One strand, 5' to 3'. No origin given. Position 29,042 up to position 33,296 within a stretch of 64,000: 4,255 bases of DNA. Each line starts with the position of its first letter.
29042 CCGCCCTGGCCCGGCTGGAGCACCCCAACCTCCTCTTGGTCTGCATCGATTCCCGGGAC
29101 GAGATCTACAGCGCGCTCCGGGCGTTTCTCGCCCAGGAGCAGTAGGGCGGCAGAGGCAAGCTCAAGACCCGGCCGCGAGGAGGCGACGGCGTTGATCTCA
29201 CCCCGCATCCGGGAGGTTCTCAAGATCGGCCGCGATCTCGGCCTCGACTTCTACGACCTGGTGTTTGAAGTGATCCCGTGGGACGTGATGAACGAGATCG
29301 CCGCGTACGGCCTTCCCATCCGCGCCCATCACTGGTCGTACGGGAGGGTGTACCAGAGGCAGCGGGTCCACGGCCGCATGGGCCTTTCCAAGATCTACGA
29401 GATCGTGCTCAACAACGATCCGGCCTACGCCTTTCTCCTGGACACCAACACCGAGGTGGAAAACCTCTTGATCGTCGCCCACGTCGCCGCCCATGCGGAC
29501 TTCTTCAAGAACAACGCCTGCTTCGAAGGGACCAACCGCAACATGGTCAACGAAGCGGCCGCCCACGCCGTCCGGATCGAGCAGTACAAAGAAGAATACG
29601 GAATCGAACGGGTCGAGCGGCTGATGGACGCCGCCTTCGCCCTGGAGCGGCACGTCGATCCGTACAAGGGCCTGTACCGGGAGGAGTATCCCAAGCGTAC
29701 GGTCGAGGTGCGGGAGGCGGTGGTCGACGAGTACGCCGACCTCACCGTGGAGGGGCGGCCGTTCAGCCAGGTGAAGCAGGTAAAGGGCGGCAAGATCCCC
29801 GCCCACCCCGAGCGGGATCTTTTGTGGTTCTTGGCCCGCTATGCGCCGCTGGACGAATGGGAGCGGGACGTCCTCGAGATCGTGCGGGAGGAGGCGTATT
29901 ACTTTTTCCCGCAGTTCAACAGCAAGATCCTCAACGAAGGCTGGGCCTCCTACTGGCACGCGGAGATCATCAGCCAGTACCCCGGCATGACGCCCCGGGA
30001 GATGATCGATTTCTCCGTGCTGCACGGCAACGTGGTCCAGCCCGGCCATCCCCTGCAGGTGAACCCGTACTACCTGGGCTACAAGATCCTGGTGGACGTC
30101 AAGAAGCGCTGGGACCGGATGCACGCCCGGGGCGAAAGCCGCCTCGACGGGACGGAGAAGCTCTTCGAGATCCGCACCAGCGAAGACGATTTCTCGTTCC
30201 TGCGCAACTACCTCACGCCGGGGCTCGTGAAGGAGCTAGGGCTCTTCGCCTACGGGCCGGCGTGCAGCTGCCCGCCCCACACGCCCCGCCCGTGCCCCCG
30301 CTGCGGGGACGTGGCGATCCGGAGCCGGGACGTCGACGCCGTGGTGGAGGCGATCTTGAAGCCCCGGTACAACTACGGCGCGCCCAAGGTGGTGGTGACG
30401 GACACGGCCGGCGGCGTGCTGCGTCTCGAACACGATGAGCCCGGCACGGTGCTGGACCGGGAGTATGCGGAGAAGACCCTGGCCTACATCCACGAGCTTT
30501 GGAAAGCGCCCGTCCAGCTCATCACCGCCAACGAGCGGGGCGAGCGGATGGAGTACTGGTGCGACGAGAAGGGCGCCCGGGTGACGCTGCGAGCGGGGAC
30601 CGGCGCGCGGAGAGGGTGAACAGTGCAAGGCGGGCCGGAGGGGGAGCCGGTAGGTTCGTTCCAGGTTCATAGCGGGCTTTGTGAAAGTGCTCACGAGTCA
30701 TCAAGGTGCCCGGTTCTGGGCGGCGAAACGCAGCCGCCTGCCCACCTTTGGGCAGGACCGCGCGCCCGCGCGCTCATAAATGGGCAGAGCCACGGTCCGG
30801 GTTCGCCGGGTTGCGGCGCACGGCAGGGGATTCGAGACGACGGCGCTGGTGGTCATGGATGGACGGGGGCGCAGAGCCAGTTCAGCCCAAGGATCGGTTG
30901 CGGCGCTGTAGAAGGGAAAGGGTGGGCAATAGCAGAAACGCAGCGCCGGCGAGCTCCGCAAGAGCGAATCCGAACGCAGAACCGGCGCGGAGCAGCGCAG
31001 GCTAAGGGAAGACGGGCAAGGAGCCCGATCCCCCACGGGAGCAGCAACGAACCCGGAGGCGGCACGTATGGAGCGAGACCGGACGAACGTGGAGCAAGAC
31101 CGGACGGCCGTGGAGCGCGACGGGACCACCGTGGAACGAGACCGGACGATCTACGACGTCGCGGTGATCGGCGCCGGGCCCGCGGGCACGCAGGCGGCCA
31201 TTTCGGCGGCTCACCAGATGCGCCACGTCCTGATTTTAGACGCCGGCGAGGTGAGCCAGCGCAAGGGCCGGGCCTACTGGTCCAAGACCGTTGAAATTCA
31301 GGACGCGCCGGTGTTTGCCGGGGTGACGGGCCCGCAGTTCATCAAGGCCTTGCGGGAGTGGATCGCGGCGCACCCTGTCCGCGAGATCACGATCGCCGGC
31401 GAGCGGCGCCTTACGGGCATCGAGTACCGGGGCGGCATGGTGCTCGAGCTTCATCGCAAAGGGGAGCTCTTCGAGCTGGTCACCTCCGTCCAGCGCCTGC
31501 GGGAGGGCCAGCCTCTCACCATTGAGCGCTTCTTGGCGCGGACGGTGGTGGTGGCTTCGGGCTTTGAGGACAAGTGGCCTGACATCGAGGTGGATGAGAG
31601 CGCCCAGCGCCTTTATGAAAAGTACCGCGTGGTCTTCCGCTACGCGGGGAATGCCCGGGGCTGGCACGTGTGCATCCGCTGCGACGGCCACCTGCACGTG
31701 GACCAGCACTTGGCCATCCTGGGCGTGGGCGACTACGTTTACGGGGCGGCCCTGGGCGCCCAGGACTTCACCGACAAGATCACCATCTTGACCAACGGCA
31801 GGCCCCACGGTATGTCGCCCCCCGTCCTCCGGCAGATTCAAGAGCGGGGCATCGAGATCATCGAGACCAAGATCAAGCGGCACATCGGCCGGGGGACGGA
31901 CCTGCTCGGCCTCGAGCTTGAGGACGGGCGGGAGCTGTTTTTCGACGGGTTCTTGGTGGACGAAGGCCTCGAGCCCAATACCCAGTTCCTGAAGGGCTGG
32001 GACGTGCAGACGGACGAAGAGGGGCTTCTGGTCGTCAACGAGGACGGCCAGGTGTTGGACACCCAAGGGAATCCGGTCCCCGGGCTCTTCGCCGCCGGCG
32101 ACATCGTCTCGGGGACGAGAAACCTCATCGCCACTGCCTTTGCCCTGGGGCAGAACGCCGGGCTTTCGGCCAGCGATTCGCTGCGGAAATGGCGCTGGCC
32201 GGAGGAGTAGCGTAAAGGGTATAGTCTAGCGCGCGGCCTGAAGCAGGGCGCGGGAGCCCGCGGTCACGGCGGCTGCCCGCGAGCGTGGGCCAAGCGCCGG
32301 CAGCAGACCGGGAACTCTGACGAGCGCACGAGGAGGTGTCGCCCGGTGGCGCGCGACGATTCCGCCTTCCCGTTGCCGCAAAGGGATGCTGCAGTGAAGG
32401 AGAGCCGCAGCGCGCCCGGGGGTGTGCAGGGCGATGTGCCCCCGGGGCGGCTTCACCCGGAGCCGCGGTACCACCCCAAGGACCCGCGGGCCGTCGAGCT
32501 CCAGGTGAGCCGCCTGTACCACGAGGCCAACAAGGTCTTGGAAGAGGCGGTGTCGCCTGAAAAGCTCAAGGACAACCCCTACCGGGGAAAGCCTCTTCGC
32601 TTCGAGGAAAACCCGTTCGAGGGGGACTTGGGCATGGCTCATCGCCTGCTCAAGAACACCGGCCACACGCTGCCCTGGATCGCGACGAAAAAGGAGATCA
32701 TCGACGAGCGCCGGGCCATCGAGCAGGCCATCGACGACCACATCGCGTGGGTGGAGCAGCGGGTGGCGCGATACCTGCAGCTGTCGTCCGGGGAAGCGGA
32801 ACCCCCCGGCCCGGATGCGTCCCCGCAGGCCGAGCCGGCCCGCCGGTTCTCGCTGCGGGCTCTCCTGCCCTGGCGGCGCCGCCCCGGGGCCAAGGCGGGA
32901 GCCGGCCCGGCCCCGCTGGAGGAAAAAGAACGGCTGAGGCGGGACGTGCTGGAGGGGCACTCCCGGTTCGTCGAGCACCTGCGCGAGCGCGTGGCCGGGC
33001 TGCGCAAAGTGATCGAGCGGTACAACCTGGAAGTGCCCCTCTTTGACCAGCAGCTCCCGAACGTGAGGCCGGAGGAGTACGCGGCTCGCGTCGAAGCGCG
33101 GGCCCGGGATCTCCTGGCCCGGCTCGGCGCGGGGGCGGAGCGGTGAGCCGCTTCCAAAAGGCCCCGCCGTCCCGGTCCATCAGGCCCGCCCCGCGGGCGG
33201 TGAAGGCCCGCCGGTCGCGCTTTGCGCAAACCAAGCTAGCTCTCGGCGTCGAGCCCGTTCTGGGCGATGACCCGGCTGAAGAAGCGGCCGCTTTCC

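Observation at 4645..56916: A ~108-nt modular intergenic element occurs six times, always on the plus strand, with three palindromes in exact 32-bp register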

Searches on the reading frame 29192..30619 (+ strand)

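Call 10: search_protein_families(library=pfam, proteins=[window:29192-30619:+])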
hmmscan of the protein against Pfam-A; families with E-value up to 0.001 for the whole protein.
window:29192-30619:+ (475 aa): 2 families
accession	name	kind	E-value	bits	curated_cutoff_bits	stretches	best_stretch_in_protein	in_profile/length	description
PF04293.20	SpoVR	-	1.2e-110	370.5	27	1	6-355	11-374/407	SpoVR like protein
PF24755.2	SpoVR_C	-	7.6e-06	26.3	27.6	1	410-447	16-54/55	SpoVR-like C-terminal domain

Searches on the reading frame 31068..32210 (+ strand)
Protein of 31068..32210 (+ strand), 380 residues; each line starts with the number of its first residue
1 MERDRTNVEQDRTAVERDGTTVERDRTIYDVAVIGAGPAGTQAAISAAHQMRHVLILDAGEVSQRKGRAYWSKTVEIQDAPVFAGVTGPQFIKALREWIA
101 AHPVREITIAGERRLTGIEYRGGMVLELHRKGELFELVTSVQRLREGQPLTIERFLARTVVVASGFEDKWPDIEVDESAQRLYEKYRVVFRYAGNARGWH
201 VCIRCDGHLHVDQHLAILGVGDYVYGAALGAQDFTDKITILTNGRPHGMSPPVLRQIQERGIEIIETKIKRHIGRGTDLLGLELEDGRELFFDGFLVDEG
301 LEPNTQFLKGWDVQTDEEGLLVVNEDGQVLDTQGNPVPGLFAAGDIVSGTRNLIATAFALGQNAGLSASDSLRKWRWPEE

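Call 10: search_protein_families(library=pfam, proteins=[window:31068-32210:+])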
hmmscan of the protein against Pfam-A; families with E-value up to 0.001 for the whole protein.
window:31068-32210:+ (380 aa): 6 families
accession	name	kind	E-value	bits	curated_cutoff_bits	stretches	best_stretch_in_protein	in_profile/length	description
PF07992.20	Pyr_redox_2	-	3.5e-23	82.9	26.1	1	29-358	1-288/291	Pyridine nucleotide-disulphide oxidoreductase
PF00890.30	FAD_binding_2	-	6e-10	39.3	20.4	1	30-62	1-33/414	FAD binding domain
PF13738.12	Pyr_redox_3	-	2.9e-07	30.5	30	1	33-187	2-157/305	Pyridine nucleotide-disulphide oxidoreductase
PF03486.20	HI0933_like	-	3.6e-06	27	50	1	30-66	2-38/244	HI0933-like protein Rossmann domain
PF12831.13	FAD_oxidored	-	0.00019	21.3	27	1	30-59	1-30/416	FAD dependent oxidoreductase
PF01134.28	GIDA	-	0.00028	20.5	22.1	0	30-57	1-28/391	Glucose inhibited division protein A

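Call 53: find_homologous_proteins(query=window:31068-32210:+, max_evalue=1e-40)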
Query window:31068-32210:+ (380 aa): 278 proteins with E <= 1e-40 among 8000 candidates; the best 120 are listed.
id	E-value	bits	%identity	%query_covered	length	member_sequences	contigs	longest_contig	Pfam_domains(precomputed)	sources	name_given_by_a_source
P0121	1.0e-248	842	100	98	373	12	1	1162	PF00890.31,PF07992.21,PF13738.13,PF03486.21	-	-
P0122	2.8e-219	746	91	93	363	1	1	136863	PF00890.31,PF07992.21,PF13738.13,PF03486.21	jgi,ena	-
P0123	7.2e-213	724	87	93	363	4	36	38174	PF00890.31,PF07992.21,PF13738.13,PF03486.21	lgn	-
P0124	5.7e-202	689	83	93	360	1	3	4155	PF00890.31,PF07992.21,PF13738.13,PF03486.21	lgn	-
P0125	6.6e-201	685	81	94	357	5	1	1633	PF00890.31,PF07992.21,PF13738.13,PF03486.21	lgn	-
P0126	8.2e-198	675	81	92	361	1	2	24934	PF00890.31,PF07992.21,PF03486.21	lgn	-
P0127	8.3e-198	675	82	93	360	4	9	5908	PF00890.31,PF07992.21,PF13738.13,PF03486.21,PF12831.14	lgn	-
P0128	2.2e-197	673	81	93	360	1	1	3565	PF00890.31,PF07992.21,PF03486.21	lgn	-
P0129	2.8e-196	670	82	93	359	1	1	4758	PF00890.31,PF07992.21,PF03486.21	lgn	-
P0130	6.6e-195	665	80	93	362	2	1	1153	PF00890.31,PF07992.21,PF03486.21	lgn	-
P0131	5.3e-193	659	80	93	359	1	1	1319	PF00890.31,PF07992.21,PF13738.13,PF03486.21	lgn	-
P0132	1.2e-191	655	79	93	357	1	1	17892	PF00890.31,PF07992.21,PF03486.21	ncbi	-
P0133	1.2e-190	651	80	93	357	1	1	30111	PF00890.31,PF07992.21,PF03486.21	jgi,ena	-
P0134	2.0e-186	637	77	93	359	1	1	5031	PF00890.31,PF07992.21,PF03486.21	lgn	-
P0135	2.3e-184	631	77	92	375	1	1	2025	PF00890.31,PF07992.21,PF03486.21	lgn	-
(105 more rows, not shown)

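Call 54: find_encoding_contigs(protein=P0122, flank=10000, max_places=1)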
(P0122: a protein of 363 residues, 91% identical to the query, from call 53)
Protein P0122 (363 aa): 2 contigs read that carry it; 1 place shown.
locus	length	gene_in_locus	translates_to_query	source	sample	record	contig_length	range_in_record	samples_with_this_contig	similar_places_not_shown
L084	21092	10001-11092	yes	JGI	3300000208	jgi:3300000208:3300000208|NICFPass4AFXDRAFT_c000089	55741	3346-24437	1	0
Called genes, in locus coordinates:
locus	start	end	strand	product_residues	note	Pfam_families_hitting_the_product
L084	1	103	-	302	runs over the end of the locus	PF01261:AP_endonuc_2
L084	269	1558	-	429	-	PF12797:Fer4_2 (faint), PF13187:Fer4_9 (faint), PF00037:Fer4 (faint), PF12800:Fer4_4 (faint), PF12838:Fer4_7, PF13183:Fer4_8, PF13534:Fer4_17, PF02754:CCG, +3 more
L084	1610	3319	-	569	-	PF01565:FAD_binding_4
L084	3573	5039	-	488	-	PF01565:FAD_binding_4, PF02913:FAD-oxidase_C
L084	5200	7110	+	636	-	PF13191:AAA_16 (faint), PF08298:AAA_PrkA, PF06798:PrkA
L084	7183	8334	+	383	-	-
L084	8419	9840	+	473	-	PF04293:SpoVR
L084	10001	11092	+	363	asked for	PF03486:HI0933_like (weak), PF07992:Pyr_redox_2, PF00890:FAD_binding_2 (faint), PF13738:Pyr_redox_3 (faint)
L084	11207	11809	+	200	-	PF09350:DJC28_CD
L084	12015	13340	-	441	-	PF00232:Glyco_hydro_1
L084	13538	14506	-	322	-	PF08240:ADH_N, PF00107:ADH_zinc_N, PF13602:ADH_zinc_N_2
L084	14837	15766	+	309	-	PF16881:LIAS_N (weak), PF04055:Radical_SAM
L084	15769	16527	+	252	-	PF04029:2-ph_phosp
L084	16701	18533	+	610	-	PF08439:Peptidase_M3_N, PF01432:Peptidase_M3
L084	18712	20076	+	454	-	PF00070:Pyr_redox (faint), PF01494:FAD_binding_3 (faint), PF02254:TrkA_N, PF02737:3HCDH_N (faint), PF13241:NAD_binding_7 (weak), PF02080:TrkA_C, PF02254:TrkA_N, PF02080:TrkA_C, +3 more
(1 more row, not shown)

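Call 55: find_encoding_contigs(protein=P0123, flank=10000, max_places=2)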
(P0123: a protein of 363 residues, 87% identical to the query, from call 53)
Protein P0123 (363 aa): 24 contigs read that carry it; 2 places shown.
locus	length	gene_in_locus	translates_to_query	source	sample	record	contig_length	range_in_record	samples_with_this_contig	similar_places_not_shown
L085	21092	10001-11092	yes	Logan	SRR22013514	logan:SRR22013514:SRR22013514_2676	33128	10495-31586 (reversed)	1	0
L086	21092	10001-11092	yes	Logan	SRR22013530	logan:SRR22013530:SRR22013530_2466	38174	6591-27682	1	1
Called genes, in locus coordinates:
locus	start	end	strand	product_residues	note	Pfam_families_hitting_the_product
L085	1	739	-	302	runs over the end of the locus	PF01261:AP_endonuc_2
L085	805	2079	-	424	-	PF00037:Fer4 (faint), PF12797:Fer4_2 (weak), PF12837:Fer4_6 (faint), PF13183:Fer4_8, PF12838:Fer4_7, PF13187:Fer4_9 (weak), PF13534:Fer4_17, PF02754:CCG, +2 more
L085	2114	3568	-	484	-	PF01565:FAD_binding_4, PF02913:FAD-oxidase_C (faint)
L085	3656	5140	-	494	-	PF01565:FAD_binding_4, PF02913:FAD-oxidase_C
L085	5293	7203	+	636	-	PF13191:AAA_16 (faint), PF08298:AAA_PrkA, PF06798:PrkA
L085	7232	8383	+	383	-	PF04285:DUF444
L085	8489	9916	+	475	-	PF04293:SpoVR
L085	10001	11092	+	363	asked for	PF03486:HI0933_like (weak), PF07992:Pyr_redox_2, PF00890:FAD_binding_2 (faint), PF13738:Pyr_redox_3 (faint)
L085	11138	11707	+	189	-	PF09350:DJC28_CD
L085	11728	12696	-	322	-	PF08240:ADH_N, PF00107:ADH_zinc_N, PF13602:ADH_zinc_N_2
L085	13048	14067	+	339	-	PF00356:LacI, PF00532:Peripla_BP_1, PF13407:Peripla_BP_4 (weak), PF13377:Peripla_BP_3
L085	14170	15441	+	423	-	PF01547:SBP_bac_1, PF13416:SBP_bac_8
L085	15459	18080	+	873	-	-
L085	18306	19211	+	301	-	PF16881:LIAS_N (weak), PF04055:Radical_SAM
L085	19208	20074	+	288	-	PF04029:2-ph_phosp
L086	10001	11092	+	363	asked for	PF03486:HI0933_like (weak), PF07992:Pyr_redox_2, PF00890:FAD_binding_2 (faint), PF13738:Pyr_redox_3 (faint)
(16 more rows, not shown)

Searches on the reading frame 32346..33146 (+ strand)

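Call 45: search_protein_families(library=pfam, proteins=[window:32346-33146:+], max_evalue=0.01)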
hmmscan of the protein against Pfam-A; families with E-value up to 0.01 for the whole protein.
window:32346-33146:+ (266 aa): 1 family
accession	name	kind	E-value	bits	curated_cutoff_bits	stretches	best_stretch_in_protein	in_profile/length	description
PF09350.15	DJC28_CD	-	2.6e-07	31.1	27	1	62-125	3-69/70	DnaJ homologue, subfamily C, member 28, conserved domain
